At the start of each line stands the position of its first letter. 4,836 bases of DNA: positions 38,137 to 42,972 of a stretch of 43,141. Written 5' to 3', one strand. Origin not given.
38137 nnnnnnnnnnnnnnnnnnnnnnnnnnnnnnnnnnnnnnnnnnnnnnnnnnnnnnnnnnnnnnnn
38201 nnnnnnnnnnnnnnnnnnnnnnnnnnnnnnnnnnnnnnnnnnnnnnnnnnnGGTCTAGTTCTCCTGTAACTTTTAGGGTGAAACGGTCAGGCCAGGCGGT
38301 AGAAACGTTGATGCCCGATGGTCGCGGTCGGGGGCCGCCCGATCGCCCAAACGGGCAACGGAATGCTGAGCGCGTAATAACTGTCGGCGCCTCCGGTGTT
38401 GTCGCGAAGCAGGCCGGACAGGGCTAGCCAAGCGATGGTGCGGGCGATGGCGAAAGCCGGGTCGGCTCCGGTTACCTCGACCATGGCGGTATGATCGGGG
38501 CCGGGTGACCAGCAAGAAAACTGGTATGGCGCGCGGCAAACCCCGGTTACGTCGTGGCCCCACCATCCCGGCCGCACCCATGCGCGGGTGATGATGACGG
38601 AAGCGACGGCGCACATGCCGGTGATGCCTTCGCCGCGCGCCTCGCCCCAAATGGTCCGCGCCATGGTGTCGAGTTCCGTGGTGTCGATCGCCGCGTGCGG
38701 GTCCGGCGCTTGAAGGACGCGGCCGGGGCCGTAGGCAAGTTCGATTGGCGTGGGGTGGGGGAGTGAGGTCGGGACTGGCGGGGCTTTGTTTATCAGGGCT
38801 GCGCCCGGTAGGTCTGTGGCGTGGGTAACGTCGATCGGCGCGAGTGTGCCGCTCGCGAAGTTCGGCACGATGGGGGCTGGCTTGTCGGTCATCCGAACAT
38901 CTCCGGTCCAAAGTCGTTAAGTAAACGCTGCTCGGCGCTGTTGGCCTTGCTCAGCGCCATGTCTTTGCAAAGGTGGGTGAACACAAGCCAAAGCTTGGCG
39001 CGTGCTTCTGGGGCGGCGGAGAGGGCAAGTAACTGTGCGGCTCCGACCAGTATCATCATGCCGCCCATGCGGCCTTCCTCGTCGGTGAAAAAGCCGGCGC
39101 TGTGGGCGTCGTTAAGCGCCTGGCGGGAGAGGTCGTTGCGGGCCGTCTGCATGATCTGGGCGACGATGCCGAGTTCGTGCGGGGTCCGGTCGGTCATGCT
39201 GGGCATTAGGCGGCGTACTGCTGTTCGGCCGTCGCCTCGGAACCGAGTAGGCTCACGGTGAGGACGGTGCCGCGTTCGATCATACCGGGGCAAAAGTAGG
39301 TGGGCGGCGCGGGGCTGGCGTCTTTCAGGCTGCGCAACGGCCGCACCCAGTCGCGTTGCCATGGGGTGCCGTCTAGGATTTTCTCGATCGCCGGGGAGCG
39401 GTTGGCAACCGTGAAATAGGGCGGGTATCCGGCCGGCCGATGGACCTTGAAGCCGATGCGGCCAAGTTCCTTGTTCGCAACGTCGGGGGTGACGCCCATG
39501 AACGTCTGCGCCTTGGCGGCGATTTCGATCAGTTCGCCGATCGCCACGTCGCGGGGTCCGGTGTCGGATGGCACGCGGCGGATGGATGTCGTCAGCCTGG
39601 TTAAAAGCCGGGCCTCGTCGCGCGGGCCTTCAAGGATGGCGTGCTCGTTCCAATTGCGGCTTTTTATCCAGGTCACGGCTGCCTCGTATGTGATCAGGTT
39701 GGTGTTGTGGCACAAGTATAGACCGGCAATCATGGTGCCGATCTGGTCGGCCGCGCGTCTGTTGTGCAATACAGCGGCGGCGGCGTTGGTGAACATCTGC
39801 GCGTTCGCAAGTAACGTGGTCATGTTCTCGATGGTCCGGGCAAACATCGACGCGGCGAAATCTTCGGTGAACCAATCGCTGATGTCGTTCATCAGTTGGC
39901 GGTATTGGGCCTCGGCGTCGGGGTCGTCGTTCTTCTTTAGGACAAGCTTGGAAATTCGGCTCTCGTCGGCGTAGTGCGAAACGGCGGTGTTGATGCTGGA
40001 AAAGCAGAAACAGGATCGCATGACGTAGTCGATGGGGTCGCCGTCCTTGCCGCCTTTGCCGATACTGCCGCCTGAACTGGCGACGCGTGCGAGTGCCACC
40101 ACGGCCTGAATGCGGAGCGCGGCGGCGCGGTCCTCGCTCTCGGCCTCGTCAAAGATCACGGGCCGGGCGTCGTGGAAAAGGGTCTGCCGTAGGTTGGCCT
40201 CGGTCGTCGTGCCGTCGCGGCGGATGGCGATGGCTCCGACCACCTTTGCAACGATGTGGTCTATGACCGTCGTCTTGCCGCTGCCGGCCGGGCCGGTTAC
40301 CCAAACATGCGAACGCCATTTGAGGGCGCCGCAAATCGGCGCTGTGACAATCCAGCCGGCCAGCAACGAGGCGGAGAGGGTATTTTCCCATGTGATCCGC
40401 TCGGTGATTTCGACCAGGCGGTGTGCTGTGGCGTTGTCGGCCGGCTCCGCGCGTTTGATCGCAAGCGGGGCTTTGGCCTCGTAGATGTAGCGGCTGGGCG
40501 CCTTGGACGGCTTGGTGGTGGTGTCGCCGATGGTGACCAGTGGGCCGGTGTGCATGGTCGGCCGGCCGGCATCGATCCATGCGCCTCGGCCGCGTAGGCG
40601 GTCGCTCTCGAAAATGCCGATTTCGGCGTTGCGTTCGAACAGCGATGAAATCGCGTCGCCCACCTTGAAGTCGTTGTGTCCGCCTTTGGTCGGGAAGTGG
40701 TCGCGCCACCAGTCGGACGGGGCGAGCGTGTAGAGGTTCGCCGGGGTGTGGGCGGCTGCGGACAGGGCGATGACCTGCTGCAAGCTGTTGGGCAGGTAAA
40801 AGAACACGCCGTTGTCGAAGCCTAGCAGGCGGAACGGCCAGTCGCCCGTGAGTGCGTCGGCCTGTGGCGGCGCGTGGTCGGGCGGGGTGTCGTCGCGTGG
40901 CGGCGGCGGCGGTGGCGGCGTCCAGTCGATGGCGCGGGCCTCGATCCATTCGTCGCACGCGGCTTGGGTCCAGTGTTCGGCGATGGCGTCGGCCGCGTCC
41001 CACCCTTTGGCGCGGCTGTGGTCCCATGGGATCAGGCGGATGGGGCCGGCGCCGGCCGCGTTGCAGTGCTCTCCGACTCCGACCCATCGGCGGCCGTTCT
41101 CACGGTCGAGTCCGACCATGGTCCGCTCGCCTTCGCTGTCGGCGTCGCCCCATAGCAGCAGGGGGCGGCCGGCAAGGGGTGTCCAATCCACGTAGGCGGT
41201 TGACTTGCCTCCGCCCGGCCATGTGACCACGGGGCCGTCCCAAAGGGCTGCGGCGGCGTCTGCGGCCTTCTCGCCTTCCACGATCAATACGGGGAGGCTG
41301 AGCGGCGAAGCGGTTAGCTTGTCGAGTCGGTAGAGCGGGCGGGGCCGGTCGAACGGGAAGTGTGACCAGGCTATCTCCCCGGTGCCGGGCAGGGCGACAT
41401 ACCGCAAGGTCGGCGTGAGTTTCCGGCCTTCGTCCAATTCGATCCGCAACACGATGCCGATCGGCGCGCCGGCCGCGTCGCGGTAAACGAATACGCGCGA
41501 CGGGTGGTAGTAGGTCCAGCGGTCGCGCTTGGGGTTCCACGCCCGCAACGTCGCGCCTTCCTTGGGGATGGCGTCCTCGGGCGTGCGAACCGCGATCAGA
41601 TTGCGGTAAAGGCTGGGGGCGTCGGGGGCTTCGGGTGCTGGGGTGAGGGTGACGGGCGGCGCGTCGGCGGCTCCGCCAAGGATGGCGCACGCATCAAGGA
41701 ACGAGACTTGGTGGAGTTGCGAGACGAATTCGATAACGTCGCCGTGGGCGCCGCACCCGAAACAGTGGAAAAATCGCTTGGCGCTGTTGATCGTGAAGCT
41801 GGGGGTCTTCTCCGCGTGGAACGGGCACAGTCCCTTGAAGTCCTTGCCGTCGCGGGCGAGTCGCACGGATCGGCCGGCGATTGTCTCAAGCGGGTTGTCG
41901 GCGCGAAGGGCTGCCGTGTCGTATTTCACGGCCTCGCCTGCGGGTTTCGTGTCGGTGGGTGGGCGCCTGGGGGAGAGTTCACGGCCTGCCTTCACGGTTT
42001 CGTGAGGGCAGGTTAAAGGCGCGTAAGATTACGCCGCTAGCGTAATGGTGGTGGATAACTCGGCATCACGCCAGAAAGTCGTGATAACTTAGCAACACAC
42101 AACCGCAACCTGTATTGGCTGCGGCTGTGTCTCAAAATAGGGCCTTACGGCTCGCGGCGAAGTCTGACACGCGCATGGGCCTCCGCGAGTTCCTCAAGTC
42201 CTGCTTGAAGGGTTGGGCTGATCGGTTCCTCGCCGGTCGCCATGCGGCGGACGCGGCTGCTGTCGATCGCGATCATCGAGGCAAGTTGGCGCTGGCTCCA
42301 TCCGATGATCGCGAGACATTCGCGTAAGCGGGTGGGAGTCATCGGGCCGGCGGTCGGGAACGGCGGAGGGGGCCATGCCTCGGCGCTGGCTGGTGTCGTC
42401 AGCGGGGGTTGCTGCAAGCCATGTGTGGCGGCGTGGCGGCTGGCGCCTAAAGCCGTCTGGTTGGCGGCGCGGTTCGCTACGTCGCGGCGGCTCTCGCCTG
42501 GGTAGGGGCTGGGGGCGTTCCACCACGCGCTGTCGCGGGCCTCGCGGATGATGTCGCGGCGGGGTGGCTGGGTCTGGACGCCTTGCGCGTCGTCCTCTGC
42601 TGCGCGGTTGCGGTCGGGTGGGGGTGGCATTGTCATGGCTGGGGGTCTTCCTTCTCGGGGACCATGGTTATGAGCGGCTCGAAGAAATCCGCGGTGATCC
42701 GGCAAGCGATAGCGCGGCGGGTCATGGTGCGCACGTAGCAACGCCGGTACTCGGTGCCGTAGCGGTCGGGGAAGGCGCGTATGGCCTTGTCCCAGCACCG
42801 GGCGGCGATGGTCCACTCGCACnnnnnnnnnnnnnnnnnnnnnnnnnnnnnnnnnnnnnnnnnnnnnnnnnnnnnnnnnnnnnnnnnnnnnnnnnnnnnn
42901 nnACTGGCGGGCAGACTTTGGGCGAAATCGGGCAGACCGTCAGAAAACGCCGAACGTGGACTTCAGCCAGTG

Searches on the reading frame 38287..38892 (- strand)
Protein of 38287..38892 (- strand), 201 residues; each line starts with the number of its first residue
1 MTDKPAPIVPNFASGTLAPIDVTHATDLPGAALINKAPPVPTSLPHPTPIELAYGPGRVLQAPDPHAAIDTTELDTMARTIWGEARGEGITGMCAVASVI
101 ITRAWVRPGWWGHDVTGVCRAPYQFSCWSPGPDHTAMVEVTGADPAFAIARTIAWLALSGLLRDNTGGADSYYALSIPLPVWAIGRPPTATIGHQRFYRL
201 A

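Call 28: search_protein_families(library=phrogs, proteins=[window:38287-38892:-], max_evalue=0.01)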
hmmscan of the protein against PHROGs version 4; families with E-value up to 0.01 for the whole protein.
window:38287-38892:- (201 aa): 4 families
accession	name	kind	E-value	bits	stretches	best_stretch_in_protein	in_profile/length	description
phrog_15649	-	lysis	2.6e-18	66.4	1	70-176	227-331/1079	endolysin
phrog_938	-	lysis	3e-14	52.1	1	67-199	46-171/2185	endolysin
phrog_30550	-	unknown function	8.1e-05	23.3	1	71-133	86-149/220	-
phrog_14642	-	lysis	0.00036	21.1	1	67-132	96-159/215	endolysin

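Call 46: search_protein_families(library=pfam, proteins=[window:38287-38892:-], max_evalue=0.1)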
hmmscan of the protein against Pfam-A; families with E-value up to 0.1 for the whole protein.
window:38287-38892:- (201 aa): 1 family
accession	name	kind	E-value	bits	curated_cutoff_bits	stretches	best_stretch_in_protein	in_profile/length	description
PF07486.17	Hydrolase_2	-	1.1e-12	48.9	27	1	87-198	1-100/100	Cell Wall Hydrolase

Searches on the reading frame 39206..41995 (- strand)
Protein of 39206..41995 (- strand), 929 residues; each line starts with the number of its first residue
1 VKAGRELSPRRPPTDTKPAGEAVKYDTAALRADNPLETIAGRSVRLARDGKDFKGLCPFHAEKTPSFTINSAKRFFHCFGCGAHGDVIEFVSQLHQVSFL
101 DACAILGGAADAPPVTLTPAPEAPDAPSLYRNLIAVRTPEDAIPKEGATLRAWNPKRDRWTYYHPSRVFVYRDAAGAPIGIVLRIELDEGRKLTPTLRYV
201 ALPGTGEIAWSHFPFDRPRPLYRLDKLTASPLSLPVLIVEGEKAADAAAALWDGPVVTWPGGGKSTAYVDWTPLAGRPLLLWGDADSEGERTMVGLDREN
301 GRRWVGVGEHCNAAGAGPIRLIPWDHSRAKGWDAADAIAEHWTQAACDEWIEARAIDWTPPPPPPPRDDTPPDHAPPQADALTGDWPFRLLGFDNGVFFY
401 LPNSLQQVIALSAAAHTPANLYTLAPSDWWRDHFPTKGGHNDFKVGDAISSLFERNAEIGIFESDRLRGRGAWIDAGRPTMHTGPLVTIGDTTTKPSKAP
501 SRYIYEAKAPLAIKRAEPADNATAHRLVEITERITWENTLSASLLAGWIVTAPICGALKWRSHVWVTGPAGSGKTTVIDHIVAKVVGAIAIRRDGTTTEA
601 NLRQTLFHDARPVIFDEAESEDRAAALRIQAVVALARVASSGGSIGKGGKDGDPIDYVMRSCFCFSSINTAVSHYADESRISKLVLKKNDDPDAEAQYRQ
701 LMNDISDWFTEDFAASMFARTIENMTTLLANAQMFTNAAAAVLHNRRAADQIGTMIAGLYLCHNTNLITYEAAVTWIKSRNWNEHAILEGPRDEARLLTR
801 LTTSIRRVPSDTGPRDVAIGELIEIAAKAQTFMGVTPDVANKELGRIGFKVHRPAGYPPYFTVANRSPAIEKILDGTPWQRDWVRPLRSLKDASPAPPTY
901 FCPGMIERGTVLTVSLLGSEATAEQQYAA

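Call 9: search_protein_families(library=phrogs, proteins=[window:39206-41995:-], max_evalue=0.001)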
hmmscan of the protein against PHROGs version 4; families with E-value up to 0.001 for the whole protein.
window:39206-41995:- (929 aa): 14 families
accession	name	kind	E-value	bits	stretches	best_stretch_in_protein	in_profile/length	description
phrog_35358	-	DNA, RNA and nucleotide metabolism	1.4e-82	279.2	1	363-893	379-920/968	DNA primase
phrog_21086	-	unknown function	1.6e-46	160.1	1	378-919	47-605/617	-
phrog_6444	-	DNA, RNA and nucleotide metabolism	1.1e-27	98.1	1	31-107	14-90/577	DNA primase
phrog_18097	-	DNA, RNA and nucleotide metabolism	4.6e-27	95.9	1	23-99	3-79/199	DNA primase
phrog_4762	-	unknown function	2e-18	66.7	1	170-301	33-163/822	-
phrog_11992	-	unknown function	2.2e-17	64.8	1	52-112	27-85/177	-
phrog_510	-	DNA, RNA and nucleotide metabolism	2.9e-13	50.4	1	50-114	40-105/667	DNA primase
phrog_360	-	DNA, RNA and nucleotide metabolism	5.6e-12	46.9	1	53-106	30-83/133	DNA primase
phrog_47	-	DNA, RNA and nucleotide metabolism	9.9e-10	38.6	1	50-243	48-242/947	DNA primase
phrog_26824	-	unknown function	4.7e-09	35.9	1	55-107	28-84/868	-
phrog_239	-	DNA, RNA and nucleotide metabolism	4e-05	23.8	0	162-290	141-265/801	DNA primase/helicase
phrog_5311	-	DNA, RNA and nucleotide metabolism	0.00022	20.6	1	60-97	108-146/692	helicase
phrog_2304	-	DNA, RNA and nucleotide metabolism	0.00029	22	1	52-95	32-75/133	DNA primase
phrog_325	-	DNA, RNA and nucleotide metabolism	0.00047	19.5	1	561-585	490-514/986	Dda-like helicase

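Call 13: search_protein_families(library=pfam, proteins=[window:39206-41995:-], max_evalue=0.01)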
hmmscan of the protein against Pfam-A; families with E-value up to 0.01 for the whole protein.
window:39206-41995:- (929 aa): 6 families
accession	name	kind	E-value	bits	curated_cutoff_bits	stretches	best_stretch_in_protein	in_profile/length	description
PF01807.25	Zn_ribbon_DnaG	-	1e-27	96.2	24.9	1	29-106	8-85/98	CHC2 zinc finger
PF13191.12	AAA_16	-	0.0015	19.5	32.6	1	563-626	26-95/167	AAA ATPase domain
PF13401.12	AAA_22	-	0.0027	18.5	27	1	562-613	6-61/130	AAA domain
PF25199.1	nSTAND_NTPase5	-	0.0033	17.7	34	1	562-598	42-82/145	Novel STAND NTPase 5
PF00910.28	RNA_helicase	-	0.0051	17.7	21.5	0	564-602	1-39/105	RNA helicase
PF13555.12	AAA_29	-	0.0074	16.4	27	0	564-585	25-46/61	P-loop containing region of AAA domain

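Call 38: find_related_loci(query=window:39206-41995:-, collection=viral_contigs, flank=10000)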
Query window:39206-41995:- (929 aa) in viral_contigs; peptide patterns used: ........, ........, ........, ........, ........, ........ (x = any residue, [..] = any of these).
86 stretches matched a pattern; 77 encode a relative of the query (tblastn E <= 1e-3); 76 distinct loci.
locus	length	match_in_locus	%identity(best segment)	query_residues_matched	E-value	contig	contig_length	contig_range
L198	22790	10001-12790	91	1-929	0e+0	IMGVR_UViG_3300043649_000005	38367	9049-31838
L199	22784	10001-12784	39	20-897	0e+0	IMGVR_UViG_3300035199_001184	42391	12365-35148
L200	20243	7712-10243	32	34-893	2e-122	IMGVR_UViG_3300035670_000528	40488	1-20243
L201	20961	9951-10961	41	26-357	3e-60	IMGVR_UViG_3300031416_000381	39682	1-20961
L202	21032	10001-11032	43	11-357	2e-66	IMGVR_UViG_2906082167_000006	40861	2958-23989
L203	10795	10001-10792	45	30-289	1e-58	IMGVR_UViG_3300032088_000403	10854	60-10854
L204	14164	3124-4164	40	14-354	7e-59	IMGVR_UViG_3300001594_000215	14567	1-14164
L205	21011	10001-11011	42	26-357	9e-59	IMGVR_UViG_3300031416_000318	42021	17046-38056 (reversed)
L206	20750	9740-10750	40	26-357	2e-58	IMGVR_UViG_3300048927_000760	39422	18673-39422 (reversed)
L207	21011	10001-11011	40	26-357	7e-58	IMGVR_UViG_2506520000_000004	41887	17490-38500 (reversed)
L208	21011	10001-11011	40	26-357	2e-57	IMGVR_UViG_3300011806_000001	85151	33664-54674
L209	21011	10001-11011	41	26-357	2e-57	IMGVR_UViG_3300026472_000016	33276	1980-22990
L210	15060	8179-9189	40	26-357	3e-57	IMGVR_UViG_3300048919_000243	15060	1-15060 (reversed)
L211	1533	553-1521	41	26-343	2e-60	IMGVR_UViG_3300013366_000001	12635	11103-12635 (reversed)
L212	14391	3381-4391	40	26-357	2e-57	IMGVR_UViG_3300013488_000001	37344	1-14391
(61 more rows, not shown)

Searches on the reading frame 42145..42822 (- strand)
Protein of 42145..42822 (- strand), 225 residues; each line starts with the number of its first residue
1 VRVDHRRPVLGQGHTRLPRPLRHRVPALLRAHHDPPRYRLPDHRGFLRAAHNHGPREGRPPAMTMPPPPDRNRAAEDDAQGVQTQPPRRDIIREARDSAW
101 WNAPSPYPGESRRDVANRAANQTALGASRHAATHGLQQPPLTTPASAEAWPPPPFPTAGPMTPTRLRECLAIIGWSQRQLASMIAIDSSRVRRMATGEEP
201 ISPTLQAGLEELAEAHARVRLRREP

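Call 46: search_protein_families(library=pfam, proteins=[window:42145-42822:-], max_evalue=0.1)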
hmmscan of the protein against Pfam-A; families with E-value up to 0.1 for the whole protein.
window:42145-42822:- (225 aa): 1 family
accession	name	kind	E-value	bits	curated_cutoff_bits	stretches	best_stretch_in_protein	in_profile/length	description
PF13560.12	HTH_31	-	0.031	15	27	1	168-215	13-56/64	Helix-turn-helix domain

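Call 54: search_protein_families(library=ncbifam, proteins=[window:42145-42822:-], max_evalue=0.1)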
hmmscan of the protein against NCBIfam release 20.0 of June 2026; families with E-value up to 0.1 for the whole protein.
window:42145-42822:- (225 aa): 1 family
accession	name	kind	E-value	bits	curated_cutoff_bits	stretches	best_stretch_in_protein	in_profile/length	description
TIGR02607.1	antidote_HigA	equivalog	0.023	14.5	47.7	1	167-218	13-64/81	HigA family addiction module antitoxin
